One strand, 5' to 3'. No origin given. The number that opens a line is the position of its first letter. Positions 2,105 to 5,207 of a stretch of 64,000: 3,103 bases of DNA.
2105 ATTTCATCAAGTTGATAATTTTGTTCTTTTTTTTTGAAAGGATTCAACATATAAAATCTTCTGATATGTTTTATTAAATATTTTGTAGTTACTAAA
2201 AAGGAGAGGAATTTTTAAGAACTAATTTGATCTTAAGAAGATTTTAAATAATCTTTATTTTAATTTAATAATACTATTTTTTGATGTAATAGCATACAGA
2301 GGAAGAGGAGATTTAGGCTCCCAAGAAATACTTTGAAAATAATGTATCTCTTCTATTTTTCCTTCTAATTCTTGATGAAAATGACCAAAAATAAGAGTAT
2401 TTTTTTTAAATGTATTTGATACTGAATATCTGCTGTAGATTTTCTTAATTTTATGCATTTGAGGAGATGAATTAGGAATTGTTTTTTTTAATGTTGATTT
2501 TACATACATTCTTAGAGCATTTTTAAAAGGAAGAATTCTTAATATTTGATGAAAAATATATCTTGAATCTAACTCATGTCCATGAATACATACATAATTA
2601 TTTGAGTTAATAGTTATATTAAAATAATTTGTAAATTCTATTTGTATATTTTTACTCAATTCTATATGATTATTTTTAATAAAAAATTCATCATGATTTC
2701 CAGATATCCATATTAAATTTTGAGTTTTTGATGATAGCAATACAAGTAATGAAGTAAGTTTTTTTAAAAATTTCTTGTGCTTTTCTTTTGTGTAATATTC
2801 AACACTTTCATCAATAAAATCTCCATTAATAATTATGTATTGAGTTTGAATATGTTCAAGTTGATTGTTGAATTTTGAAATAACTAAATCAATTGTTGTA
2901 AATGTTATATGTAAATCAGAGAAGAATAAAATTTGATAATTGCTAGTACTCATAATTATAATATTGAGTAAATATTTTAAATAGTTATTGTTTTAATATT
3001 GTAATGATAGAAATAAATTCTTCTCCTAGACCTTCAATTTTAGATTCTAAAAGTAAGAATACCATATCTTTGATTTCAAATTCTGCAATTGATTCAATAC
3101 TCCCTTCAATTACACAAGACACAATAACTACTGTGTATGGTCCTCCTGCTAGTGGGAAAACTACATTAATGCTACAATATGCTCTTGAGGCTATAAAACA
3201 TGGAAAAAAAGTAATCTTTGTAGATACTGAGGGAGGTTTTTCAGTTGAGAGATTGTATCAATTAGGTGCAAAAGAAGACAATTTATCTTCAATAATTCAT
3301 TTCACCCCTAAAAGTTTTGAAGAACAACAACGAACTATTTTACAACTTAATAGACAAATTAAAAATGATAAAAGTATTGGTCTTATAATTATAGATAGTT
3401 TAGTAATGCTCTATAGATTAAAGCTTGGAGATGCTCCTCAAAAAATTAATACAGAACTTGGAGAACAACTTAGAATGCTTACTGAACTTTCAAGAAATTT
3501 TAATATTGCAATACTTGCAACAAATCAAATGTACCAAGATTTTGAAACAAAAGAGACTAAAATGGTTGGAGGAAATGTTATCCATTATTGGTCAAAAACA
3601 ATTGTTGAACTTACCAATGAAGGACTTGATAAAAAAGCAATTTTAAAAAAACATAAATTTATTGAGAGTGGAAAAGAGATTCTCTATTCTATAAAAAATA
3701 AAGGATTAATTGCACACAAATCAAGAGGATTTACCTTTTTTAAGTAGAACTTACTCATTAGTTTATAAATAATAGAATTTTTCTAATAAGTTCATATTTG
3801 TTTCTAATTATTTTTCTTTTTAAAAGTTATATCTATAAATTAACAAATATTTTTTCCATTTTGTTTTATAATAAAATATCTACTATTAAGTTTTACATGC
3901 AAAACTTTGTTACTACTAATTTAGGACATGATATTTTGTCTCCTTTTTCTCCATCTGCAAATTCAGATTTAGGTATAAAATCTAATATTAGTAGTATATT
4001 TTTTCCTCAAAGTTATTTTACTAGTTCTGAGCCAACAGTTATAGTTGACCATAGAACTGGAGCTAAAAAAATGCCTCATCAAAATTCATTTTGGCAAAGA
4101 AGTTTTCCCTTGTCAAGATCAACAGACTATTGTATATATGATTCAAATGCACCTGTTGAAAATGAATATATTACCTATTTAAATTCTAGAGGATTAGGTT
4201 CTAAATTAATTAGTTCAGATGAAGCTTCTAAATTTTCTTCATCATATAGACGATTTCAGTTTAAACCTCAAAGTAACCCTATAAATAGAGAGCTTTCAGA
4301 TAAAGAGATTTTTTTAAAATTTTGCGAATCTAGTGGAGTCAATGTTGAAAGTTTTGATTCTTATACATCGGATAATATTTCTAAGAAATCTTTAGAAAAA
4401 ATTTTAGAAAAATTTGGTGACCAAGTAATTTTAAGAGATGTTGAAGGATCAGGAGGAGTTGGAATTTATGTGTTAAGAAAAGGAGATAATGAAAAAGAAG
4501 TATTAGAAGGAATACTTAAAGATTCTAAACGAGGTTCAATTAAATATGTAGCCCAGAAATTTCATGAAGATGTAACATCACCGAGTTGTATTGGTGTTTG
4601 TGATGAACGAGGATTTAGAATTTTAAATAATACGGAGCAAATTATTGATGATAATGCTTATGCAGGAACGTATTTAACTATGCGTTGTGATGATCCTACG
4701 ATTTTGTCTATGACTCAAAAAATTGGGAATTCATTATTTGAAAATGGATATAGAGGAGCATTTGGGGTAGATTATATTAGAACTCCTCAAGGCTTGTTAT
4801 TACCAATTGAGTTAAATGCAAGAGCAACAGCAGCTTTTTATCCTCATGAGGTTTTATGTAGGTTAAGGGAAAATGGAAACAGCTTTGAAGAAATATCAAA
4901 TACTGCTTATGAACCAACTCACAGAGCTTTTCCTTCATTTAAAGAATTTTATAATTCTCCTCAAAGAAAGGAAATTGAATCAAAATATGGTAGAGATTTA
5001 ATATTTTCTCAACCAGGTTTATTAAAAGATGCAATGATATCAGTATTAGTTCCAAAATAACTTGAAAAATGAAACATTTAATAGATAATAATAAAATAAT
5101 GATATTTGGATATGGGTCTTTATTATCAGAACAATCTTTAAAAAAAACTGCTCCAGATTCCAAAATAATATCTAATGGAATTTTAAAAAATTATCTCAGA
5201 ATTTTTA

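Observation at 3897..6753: Tight three-gene operon: ATP-grasp ligase, gamma-glutamylcyclotransferase-like enzyme, second ATP-grasp ligase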

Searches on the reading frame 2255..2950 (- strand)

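Call 55: search_protein_families(library=pfam, proteins=[window:2255-2950:-], max_evalue=0.01)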
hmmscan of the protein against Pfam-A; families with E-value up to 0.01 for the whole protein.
window:2255-2950:- (231 aa): 2 families
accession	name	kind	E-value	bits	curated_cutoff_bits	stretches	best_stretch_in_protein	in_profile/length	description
PF00149.33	Metallophos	-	7.6e-14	53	21.5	1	6-193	2-156/191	Calcineurin-like phosphoesterase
PF12850.12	Metallophos_2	-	1e-05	26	27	1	6-197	2-122/154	Calcineurin-like phosphoesterase superfamily domain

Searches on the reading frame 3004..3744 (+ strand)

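Call 55: search_protein_families(library=pfam, proteins=[window:3004-3744:+], max_evalue=0.01)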
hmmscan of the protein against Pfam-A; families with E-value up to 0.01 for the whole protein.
window:3004-3744:+ (247 aa): 15 families
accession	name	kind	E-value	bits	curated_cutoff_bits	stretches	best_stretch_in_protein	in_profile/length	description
PF08423.17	Rad51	-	8.1e-18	65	22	1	27-235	13-241/244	Rad51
PF00154.27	RecA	-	4.7e-11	43.1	27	1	35-175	48-187/262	recA bacterial DNA recombination protein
PF03796.21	DnaB_C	-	3.4e-10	40.2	27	1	107-186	112-188/255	DnaB-like helicase C terminal domain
PF13481.12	AAA_25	-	2.6e-09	37.4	27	1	37-173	31-187/195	AAA domain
PF13479.12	AAA_24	-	5.7e-08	33.3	27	1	43-144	6-84/195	AAA domain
PF01637.24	ATPase_2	-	1e-07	32.5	33.2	1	38-140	19-126/225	ATPase domain predominantly from Archaea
PF06745.19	ATPase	-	1.2e-07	31.8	26.6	1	30-210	9-194/231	KaiC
PF05707.18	Zot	-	1.5e-06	28.3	20.3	1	41-162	2-114/197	Zonular occludens toxin (Zot)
PF13401.12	AAA_22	-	9.1e-06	26.5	27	1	38-162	4-110/130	AAA domain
PF25199.1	nSTAND_NTPase5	-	1.4e-05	25.3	34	1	38-92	40-95/145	Novel STAND NTPase 5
PF20720.3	nSTAND3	-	0.00011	22.3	27.2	1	26-124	4-104/155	Novel STAND NTPase 3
PF01695.23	IstB_IS21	-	0.00098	19.1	24.1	1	44-76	97-129/238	IstB-like ATP binding protein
PF02562.22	PhoH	-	0.0046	16.9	27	0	32-68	12-48/205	PhoH-like protein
PF00004.35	AAA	-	0.0063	17.4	21.2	0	44-176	3-111/131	ATPase family associated with various cellular activities (AAA)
PF13173.12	AAA_14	-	0.0067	16.9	27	0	40-76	3-38/129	AAA domain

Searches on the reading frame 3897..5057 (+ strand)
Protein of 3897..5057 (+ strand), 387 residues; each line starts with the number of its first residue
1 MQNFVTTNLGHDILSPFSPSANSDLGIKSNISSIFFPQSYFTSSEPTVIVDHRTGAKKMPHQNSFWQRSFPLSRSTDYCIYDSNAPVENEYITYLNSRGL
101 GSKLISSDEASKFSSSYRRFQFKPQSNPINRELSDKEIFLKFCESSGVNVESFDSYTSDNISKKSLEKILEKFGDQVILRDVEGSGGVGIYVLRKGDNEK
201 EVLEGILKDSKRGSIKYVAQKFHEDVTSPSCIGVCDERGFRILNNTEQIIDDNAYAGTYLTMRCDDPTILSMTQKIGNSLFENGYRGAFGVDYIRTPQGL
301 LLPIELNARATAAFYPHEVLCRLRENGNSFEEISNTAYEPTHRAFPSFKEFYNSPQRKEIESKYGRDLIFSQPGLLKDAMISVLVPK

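Call 3: search_protein_families(library=pfam, proteins=[window:3897-5057:+], max_evalue=1)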
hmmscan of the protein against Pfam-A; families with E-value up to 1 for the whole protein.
window:3897-5057:+ (387 aa): 5 families
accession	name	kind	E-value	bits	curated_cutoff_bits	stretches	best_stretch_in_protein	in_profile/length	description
PF02655.19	ATP-grasp_3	-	4.4e-07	30.6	23.2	1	167-312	24-159/160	ATP-grasp domain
PF14397.11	ATPgrasp_ST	-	9.9e-06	25.4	31.4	1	119-199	3-86/278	Sugar-transfer associated ATP-grasp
PF02955.21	GSH-S_ATP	-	0.0045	16.9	23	1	162-227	20-82/175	Prokaryotic glutathione synthetase, ATP-grasp domain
PF14398.11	ATPgrasp_YheCD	-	0.08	12.6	26.8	1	157-205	32-79/255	YheC/D like ATP-grasp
PF08443.16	RimK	-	0.12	12.4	21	1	162-209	30-74/188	RimK-like ATP-grasp domain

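Call 4: search_protein_families(library=ncbifam, proteins=[window:3897-5057:+], max_evalue=1)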
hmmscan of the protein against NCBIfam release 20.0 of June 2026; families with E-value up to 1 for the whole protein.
window:3897-5057:+ (387 aa): 10 families
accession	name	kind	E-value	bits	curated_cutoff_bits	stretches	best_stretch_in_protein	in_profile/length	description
NF042917.1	PAGG_GluLig_BesA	equivalog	9e-06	24.7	750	1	218-310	254-349/432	L-propargylglycine--L-glutamate ligase BesA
NF047900.1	AspMetLigLdmS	equivalog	0.0007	18.4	475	1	181-311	169-299/383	L-aspartate--L-methionine ligase LdmS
NF003573.0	PRK05246.1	equivalog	0.0014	17.4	272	1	162-227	143-205/316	glutathione synthase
TIGR01380.1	glut_syn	equivalog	0.0077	15.3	299.05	1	162-227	142-204/312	glutathione synthase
NF005096.0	PRK06524.1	equivalog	0.012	13.8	684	1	270-295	282-307/493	biotin carboxylase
TIGR00768.1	rimK_fam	subfamily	0.014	14.8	143.4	1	162-224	110-171/276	RimK family alpha-L-glutamate ligase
NF005315.0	PRK06849.1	equivalog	0.02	13.9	406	1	264-314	233-280/389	hypothetical protein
NF009110.0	PRK12458.1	subfamily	0.022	13.7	408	1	163-212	156-204/349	glutathione synthetase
NF006287.0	PRK08463.1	equivalog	0.03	13.1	775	1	124-208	104-186/479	acetyl-CoA carboxylase subunit A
TIGR02947.1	SigH_actino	hypoth_equivalog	0.1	12.3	251.55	1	114-184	75-147/193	RNA polymerase sigma-70 factor, TIGR02947 family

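Call 10: find_homologous_proteins(query=window:3897-5057:+)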
Query window:3897-5057:+ (387 aa): 3 proteins with E <= 0.001 among 1942 candidates.
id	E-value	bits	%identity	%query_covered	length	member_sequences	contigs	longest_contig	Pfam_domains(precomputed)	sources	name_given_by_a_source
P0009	7.1e-259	876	100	100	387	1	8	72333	PF14397.12,PF02655.20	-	-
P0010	2.6e-171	588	72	93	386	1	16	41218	PF14397.12,PF02655.20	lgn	-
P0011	1.7e-104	368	47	97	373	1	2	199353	PF14397.12,PF02655.20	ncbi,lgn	ncbi:MAG: ATP-grasp domain-containing protein [Candidatus Nanoarchaeia archaeon]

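Call 25: search_solved_structures(query=A2, max_evalue=10, show_alignments=2)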
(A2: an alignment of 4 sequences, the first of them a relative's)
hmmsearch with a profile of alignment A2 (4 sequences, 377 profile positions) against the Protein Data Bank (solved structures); distinct sequences matched with E-value up to 10: 33.
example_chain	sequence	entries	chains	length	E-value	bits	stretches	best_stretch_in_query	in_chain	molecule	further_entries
8yi6_A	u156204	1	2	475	6.4e-07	31.7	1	205-298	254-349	L-propargylglycine--L-glutamate ligase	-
3wvq_A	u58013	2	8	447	3e-06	29.5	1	255-308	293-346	PGM1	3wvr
4mv1_A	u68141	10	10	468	0.0006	22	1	109-189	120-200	Biotin carboxylase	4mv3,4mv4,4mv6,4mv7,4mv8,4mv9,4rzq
1ulz_A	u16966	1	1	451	0.0012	21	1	113-191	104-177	pyruvate carboxylase n-terminal domain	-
3f85_A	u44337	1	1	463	0.0017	20.5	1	291-345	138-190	homo trimeric fusion of CFA/I fimbrial subunits B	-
7r8p_A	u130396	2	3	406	0.002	20.2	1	108-305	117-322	ATP-grasp domain-containing protein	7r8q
7kct_A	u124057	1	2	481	0.0034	19.5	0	266-299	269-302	2-oxoglutarate carboxylase small subunit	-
7kbl_A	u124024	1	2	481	0.0034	19.5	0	266-299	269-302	2-oxoglutarate carboxylase small subunit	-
7kc7_A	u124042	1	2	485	0.0045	19.1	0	266-299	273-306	2-oxoglutarate carboxylase small subunit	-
3g8d_A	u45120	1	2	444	0.0081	18.3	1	112-188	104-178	Biotin carboxylase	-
8f41_I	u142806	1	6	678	0.012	17.7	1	262-318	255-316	3-methylcrotonyl-CoA carboxylase, alpha-subunit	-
8f3d_H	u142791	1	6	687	0.012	17.7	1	262-318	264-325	3-methylcrotonyl-CoA carboxylase alpha-subunit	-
8j4z_E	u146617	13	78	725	0.014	17.5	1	135-203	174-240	Methylcrotonoyl-CoA carboxylase subunit alpha, mitochondrial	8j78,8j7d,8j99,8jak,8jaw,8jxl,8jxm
3rv4_A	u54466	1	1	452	0.028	16.5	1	112-188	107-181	Biotin carboxylase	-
3g8c_A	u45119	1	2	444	0.029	16.4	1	112-188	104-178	Biotin carboxylase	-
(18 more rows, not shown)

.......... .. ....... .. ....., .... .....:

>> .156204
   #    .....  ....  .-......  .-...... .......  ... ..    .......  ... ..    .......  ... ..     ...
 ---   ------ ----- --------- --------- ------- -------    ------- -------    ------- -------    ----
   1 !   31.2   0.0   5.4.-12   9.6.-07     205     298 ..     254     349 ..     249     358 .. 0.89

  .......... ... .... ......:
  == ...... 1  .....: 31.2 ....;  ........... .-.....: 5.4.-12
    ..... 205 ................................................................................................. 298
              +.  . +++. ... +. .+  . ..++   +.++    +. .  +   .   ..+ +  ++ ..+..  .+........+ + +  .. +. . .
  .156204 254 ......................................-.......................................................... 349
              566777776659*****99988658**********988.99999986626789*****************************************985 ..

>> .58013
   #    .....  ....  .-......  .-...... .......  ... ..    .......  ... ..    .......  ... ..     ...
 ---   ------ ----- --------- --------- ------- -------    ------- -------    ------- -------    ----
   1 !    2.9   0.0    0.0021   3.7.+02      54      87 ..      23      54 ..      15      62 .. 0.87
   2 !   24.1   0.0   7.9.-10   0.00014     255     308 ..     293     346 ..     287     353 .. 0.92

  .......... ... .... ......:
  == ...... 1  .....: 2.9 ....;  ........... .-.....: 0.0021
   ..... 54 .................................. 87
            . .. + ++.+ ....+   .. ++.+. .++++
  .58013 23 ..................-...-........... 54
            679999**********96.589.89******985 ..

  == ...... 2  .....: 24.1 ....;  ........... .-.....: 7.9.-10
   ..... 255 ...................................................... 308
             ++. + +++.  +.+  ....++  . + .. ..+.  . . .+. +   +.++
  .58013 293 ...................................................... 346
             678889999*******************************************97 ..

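Call 40: find_related_loci(query=A2, collection=metagenome_contigs, flank=7000)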
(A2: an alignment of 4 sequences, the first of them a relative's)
Query A2 (387 aa) in metagenome_contigs; peptide patterns used: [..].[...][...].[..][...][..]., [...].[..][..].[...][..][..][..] (x = any residue, [..] = any of these).
600 stretches matched a pattern, but none encodes a relative of the query by tblastn (E <= 1e-3).

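Call 56: search_protein_families(library=padloc, proteins=[window:3897-5057:+], max_evalue=0.01)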
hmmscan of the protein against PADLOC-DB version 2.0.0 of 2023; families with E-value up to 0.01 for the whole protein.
window:3897-5057:+ (387 aa): 0 families

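Call 59: find_related_loci(query=A2, collection=viral_contigs, flank=6000)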
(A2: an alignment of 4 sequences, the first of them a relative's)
Query A2 (387 aa) in viral_contigs; peptide patterns used: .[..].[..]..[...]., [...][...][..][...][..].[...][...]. (x = any residue, [..] = any of these).
204 stretches matched a pattern, but none encodes a relative of the query by tblastn (E <= 1e-3).
